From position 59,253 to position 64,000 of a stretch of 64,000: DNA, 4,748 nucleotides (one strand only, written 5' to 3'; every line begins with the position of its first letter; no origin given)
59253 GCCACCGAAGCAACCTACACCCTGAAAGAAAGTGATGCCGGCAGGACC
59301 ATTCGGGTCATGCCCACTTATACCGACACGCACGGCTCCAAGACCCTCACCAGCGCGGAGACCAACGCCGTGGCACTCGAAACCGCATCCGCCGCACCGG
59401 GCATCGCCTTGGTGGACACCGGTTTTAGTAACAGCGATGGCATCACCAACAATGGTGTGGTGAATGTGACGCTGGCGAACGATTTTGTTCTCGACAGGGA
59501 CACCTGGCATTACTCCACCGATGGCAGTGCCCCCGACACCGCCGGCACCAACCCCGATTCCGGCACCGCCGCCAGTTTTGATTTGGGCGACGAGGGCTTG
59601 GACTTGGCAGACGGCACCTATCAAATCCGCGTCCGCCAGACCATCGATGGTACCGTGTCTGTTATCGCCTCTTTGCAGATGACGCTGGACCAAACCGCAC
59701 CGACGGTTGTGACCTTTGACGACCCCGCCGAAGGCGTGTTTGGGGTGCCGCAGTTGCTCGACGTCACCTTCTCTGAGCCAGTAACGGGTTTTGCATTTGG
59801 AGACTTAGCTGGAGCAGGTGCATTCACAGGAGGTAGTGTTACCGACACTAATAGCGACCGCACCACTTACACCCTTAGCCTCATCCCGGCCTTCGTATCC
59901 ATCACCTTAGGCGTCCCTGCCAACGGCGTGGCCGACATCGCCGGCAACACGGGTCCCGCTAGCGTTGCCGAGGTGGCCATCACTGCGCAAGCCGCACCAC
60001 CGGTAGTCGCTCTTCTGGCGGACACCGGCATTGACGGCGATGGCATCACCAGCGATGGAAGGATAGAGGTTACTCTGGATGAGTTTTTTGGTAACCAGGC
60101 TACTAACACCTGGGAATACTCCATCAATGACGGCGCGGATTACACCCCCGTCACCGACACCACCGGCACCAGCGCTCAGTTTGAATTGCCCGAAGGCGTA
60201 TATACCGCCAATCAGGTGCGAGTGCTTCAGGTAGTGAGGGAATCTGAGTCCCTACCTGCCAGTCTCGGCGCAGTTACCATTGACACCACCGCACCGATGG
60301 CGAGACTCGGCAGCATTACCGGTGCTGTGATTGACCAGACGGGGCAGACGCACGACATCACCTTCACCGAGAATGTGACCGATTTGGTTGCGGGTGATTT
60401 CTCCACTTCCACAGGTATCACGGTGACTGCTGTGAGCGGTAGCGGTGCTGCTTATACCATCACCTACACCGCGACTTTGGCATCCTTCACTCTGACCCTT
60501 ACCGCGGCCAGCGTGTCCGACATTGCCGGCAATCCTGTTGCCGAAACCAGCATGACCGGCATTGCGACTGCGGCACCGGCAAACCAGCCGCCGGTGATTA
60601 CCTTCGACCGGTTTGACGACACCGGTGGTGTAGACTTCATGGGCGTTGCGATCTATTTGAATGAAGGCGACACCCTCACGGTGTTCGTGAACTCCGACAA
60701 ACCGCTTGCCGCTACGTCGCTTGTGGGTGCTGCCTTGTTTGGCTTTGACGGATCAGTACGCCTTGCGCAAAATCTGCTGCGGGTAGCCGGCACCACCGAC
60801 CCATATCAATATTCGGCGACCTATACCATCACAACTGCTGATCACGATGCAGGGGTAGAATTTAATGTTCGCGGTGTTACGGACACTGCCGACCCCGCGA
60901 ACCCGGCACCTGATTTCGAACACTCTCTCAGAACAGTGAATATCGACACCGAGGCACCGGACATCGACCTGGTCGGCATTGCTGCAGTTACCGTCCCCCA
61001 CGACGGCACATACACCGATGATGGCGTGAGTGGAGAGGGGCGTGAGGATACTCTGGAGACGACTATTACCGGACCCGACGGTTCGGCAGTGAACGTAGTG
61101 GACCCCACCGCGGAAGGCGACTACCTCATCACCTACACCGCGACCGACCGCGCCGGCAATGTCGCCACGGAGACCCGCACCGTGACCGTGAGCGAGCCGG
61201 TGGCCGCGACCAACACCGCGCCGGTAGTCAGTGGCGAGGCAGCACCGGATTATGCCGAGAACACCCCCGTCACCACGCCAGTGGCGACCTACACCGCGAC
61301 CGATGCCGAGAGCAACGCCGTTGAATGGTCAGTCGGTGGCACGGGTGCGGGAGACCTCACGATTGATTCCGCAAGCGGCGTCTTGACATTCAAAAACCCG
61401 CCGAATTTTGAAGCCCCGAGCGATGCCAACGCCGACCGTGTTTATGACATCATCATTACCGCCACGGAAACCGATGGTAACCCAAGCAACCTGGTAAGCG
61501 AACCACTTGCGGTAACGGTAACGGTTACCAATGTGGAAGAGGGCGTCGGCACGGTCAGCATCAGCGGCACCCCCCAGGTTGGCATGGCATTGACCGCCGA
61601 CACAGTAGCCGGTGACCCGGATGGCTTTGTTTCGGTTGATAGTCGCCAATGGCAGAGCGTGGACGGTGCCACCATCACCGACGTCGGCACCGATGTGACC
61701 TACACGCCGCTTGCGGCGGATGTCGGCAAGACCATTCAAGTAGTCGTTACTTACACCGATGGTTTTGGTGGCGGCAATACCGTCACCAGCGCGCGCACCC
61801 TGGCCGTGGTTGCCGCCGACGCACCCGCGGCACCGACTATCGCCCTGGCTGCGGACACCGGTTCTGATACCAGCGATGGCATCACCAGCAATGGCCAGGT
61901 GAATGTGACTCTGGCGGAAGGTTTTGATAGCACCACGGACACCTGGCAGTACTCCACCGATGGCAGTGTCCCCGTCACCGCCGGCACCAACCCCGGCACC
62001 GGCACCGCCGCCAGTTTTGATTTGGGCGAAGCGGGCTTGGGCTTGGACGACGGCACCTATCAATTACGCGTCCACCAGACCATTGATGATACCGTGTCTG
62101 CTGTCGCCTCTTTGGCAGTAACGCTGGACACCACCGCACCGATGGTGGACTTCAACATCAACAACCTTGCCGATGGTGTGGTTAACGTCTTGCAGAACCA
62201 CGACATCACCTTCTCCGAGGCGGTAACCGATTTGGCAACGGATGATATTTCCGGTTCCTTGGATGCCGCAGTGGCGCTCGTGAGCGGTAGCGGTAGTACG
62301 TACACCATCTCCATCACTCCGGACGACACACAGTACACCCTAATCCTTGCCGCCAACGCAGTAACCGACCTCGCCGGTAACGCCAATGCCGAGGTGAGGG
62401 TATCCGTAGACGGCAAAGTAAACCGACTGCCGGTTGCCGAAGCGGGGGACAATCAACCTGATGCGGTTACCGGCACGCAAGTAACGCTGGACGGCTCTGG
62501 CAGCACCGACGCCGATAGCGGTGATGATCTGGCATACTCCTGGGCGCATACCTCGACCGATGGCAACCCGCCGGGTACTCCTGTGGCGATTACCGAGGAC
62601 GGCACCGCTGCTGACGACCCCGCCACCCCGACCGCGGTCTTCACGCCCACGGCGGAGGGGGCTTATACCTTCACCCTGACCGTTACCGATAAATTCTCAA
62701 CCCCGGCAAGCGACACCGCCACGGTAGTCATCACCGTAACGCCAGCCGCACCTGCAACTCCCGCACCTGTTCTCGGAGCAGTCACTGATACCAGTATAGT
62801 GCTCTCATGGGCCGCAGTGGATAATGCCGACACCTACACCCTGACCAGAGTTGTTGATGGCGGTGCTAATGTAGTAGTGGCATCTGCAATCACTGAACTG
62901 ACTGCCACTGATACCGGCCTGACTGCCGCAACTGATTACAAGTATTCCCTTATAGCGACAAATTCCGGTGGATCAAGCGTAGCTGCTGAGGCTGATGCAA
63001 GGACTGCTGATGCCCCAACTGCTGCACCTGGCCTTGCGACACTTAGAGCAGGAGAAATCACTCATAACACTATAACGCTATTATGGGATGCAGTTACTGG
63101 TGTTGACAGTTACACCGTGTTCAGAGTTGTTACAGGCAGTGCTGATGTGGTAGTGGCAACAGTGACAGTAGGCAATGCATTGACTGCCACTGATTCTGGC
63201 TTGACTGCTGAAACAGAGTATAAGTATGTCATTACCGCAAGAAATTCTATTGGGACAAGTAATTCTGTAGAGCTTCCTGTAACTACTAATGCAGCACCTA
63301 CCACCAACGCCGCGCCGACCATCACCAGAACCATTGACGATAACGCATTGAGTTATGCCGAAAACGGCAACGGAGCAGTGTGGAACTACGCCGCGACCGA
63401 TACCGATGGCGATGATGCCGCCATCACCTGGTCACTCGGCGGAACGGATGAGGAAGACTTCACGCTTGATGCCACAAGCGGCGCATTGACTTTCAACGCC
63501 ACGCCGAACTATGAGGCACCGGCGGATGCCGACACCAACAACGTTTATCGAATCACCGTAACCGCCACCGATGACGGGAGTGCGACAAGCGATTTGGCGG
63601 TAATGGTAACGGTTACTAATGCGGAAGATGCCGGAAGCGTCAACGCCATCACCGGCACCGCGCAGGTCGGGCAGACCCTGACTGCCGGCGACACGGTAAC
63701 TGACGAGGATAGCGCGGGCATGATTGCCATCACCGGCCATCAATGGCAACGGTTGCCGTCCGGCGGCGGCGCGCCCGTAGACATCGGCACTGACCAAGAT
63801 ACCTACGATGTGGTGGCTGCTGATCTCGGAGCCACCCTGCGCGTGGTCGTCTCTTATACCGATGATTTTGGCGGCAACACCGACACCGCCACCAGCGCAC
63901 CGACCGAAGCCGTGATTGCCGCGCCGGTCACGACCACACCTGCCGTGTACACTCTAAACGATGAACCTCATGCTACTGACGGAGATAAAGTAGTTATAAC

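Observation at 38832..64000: Giant Sec-signal ORF, still open at the window edge (at least 8,389 codons) and invisible in the ORF track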

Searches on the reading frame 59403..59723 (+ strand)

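Call 38: search_protein_families(library=pfam, proteins=[window:59403-59723:+], max_evalue=1)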
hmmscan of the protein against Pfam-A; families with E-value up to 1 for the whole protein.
window:59403-59723:+ (107 aa): 4 families
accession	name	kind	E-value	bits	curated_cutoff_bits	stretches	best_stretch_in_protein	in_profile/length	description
PF19077.6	Big_13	-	0.027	15.4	27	1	5-96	14-101/102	Bacterial Ig-like domain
PF13860.13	FlgD_ig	-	0.034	14.6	27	1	61-81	57-77/79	FlgD Ig-like domain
PF13287.12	Fn3_assoc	-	0.15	12.6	23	1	34-49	11-26/59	Fn3 associated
PF13290.12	CHB_HEX_C_1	-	0.2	12.1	22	1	20-48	10-36/67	Chitobiase/beta-hexosaminidase C-terminal domain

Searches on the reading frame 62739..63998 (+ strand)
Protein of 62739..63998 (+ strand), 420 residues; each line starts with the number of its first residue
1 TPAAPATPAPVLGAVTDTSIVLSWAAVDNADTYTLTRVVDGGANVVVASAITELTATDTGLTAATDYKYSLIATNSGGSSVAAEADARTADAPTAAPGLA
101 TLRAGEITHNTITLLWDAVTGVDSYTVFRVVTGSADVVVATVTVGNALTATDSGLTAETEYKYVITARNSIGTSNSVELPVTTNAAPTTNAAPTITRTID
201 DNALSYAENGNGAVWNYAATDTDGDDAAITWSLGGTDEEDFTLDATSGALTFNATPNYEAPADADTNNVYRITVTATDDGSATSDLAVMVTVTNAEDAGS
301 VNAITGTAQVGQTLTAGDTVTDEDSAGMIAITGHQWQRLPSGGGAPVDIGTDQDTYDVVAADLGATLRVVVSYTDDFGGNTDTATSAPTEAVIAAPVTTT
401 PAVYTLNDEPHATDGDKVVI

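Call 76: find_related_loci(query=window:62739-63998:+, collection=metagenome_contigs, flank=10000)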
Query window:62739-63998:+ (420 aa) in metagenome_contigs; peptide patterns used: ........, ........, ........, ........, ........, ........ (x = any residue, [..] = any of these).
71 stretches matched a pattern; 4 encode a relative of the query (tblastn E <= 1e-3); 4 distinct loci.
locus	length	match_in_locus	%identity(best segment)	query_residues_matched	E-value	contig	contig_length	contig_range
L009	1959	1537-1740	40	14-182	6e-7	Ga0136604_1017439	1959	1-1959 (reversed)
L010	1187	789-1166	32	60-188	8e-6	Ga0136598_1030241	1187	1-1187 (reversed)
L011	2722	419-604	37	111-172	1e-5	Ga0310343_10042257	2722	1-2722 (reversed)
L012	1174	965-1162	37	108-182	1e-5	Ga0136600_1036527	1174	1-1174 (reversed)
